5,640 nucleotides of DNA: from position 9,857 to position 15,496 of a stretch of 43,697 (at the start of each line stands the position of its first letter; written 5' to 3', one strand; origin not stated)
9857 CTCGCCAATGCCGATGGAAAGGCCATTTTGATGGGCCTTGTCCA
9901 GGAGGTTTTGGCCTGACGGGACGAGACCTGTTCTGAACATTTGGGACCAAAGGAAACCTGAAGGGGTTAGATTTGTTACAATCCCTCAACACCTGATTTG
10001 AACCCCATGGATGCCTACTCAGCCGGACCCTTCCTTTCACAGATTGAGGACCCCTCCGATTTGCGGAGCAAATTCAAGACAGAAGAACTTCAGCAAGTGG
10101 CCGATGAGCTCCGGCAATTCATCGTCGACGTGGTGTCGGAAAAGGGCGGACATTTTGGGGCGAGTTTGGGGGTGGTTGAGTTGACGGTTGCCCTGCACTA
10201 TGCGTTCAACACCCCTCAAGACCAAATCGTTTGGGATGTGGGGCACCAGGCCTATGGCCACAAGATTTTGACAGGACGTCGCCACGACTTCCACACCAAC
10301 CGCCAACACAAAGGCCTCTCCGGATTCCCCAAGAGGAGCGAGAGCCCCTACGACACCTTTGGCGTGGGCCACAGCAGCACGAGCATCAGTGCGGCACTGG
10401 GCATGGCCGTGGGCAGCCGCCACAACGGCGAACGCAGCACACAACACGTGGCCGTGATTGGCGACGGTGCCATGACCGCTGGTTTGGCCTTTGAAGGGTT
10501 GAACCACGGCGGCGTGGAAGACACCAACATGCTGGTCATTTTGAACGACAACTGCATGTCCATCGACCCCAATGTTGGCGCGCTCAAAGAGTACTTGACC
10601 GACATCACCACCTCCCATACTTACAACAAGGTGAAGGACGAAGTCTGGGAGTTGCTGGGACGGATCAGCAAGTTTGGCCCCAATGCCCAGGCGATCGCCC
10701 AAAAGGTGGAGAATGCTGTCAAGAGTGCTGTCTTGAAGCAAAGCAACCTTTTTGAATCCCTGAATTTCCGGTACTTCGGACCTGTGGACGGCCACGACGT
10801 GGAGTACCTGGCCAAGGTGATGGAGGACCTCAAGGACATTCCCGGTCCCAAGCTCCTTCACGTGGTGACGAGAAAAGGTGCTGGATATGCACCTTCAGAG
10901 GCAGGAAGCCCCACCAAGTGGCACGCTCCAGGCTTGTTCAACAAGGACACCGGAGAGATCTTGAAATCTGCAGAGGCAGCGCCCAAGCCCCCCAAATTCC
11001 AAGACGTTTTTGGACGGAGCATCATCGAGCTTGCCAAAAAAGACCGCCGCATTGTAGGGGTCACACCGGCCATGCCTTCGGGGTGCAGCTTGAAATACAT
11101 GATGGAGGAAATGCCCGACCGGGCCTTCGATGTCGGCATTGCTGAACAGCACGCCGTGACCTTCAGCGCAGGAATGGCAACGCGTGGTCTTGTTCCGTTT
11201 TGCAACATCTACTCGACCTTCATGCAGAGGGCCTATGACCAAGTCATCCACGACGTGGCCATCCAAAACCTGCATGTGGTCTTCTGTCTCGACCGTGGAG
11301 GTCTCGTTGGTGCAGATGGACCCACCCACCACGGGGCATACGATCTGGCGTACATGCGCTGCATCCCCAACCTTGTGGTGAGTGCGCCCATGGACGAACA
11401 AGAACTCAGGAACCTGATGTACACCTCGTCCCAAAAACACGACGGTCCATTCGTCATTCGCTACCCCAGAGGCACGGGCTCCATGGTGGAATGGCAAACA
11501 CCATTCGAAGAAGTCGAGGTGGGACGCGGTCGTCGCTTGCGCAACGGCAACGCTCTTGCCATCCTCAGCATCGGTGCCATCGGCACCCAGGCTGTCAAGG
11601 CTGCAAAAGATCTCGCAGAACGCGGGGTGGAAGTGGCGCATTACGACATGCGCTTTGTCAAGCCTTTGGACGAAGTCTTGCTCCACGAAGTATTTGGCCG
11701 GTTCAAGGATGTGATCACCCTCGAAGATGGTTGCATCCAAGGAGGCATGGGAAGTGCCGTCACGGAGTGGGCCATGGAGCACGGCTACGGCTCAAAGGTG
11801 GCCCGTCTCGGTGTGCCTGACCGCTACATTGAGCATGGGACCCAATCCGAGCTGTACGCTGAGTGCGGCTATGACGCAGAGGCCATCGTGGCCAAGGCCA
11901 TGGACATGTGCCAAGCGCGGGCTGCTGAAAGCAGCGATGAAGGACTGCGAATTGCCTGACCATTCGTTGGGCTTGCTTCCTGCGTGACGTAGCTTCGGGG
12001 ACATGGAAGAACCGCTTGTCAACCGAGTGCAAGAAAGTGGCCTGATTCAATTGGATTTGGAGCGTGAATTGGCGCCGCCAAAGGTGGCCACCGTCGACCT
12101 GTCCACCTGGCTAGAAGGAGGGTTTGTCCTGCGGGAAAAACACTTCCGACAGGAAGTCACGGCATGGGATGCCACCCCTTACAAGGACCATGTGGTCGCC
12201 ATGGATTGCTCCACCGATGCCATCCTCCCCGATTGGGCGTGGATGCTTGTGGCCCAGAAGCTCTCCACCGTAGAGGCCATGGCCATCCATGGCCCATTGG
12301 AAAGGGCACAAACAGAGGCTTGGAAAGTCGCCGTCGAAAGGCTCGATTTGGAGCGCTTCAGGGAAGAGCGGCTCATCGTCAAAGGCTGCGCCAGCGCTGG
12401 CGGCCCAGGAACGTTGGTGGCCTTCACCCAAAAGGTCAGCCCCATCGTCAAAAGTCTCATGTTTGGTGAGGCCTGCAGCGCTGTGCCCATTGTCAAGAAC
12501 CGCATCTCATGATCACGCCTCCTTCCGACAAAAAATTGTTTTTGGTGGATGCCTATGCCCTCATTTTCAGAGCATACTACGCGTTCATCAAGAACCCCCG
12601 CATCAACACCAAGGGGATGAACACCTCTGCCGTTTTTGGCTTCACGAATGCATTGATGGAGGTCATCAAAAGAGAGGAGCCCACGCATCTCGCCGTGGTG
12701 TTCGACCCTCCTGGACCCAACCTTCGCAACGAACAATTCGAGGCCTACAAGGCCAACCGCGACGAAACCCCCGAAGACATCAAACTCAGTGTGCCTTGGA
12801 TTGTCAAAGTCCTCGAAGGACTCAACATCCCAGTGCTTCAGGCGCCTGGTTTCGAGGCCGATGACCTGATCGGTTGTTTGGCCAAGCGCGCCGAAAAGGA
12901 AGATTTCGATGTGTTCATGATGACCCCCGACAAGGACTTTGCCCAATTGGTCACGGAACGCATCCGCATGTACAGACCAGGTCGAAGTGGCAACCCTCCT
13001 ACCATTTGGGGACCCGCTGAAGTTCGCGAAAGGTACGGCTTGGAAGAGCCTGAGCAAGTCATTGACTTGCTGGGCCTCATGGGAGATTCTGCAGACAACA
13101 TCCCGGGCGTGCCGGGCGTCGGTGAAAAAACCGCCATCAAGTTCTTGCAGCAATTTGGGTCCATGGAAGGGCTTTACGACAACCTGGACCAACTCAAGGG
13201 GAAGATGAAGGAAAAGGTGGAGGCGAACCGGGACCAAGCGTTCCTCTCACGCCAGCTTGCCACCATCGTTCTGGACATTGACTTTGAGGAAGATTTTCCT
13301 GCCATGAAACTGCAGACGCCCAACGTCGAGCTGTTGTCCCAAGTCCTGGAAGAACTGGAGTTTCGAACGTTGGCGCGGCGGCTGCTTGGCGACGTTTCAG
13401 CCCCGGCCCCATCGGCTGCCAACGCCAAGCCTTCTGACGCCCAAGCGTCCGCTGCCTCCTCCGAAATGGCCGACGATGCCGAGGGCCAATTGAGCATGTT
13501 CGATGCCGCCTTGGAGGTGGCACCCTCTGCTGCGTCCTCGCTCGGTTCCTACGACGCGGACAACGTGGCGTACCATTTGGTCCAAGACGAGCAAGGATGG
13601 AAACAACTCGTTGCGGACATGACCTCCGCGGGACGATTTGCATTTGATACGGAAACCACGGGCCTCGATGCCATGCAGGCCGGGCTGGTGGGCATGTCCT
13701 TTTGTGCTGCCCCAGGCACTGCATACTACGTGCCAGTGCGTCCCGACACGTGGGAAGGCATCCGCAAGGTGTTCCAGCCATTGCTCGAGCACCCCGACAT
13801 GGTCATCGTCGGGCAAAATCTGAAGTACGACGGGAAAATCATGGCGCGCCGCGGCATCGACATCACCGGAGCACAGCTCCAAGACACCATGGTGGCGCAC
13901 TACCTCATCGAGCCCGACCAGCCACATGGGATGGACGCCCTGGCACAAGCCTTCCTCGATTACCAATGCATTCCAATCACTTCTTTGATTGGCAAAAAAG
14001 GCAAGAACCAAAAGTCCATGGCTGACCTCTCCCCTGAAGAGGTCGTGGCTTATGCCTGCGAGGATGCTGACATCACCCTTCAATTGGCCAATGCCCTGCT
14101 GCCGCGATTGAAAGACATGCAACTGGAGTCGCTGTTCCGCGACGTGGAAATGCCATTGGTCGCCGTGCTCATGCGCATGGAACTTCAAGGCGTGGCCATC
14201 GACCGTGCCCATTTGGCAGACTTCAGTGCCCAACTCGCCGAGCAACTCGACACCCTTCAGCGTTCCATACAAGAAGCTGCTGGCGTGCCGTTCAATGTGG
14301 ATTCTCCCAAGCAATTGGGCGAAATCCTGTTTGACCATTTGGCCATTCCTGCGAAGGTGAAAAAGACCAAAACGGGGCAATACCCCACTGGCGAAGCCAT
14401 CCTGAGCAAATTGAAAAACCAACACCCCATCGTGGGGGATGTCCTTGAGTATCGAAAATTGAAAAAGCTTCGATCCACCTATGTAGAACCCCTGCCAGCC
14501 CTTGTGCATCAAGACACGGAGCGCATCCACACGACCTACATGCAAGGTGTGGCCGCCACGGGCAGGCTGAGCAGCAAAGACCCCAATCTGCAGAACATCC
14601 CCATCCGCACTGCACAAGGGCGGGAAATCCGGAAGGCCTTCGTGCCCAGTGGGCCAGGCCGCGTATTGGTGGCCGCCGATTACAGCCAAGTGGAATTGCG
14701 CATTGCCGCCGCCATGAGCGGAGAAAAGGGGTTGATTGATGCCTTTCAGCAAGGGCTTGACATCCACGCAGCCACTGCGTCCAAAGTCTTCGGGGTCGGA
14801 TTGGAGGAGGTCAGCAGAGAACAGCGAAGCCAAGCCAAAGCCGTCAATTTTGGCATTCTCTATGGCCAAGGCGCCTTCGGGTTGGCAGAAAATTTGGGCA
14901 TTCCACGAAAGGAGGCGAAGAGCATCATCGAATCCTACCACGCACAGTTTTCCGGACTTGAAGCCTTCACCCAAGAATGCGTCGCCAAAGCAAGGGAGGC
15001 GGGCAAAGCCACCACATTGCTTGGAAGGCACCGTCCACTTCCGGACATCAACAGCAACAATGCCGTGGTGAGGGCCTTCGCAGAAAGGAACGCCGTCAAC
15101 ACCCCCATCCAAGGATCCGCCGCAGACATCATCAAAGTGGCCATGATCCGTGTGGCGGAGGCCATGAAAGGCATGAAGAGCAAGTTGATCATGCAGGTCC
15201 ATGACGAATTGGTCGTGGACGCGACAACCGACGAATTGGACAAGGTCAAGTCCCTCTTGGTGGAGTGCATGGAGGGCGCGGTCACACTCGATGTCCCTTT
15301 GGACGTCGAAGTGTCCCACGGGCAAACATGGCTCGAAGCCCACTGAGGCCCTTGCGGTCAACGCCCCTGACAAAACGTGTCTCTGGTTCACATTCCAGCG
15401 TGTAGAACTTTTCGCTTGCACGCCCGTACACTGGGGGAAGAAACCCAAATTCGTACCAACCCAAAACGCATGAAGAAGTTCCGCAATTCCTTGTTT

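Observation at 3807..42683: A -7-type octamer TAnnTT[T/C/A]G ends 4-6 nt before many start codons, suggesting pervasive leaderless expression or an unrecognised initiation signal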

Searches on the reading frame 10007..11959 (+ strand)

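Call 7: search_protein_families(library=pfam, proteins=[window:10007-11959:+])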
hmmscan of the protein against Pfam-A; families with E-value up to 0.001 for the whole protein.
window:10007-11959:+ (650 aa): 4 families
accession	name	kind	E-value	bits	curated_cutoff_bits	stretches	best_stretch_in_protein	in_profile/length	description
PF13292.11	DXP_synthase_N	-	5.4e-117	390.4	21.2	1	10-288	1-274/274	1-deoxy-D-xylulose-5-phosphate synthase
PF02779.29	Transket_pyr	-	9.9e-43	146.2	27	1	330-489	4-170/174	Transketolase, pyrimidine binding domain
PF02780.25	Transketolase_C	-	1.1e-25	90.4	25.9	1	506-627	1-124/124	Transketolase, C-terminal domain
PF00456.26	Transketolase_N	-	1.8e-05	24.4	22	0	29-239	3-231/334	Transketolase, thiamine diphosphate binding domain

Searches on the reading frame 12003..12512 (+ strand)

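Call 7: search_protein_families(library=pfam, proteins=[window:12003-12512:+])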
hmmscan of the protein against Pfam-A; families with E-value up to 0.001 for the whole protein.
window:12003-12512:+ (169 aa): 1 family
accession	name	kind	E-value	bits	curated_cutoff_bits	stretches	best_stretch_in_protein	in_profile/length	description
PF10652.14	DUF2480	-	1e-49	169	25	1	5-165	3-164/165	Protein of unknown function (DUF2480)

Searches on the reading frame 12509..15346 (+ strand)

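Call 7: search_protein_families(library=pfam, proteins=[window:12509-15346:+])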
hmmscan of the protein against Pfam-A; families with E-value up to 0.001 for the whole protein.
window:12509-15346:+ (945 aa): 4 families
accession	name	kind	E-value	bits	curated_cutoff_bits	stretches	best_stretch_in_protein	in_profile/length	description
PF00476.26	DNA_pol_A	-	2.4e-154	514.3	34.3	1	567-943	2-381/381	DNA polymerase family A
PF02739.22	5_3_exonuc_N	-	6e-54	182.6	34.3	1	9-177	1-164/164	5'-3' exonuclease, N-terminal resolvase-like domain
PF01367.25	5_3_exonuc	-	9.3e-35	119.5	40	1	180-272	2-95/97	5'-3' exonuclease, C-terminal SAM fold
PF01612.26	DNA_pol_A_exo1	-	3e-27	95.9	23.6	1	355-534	1-172/173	3'-5' exonuclease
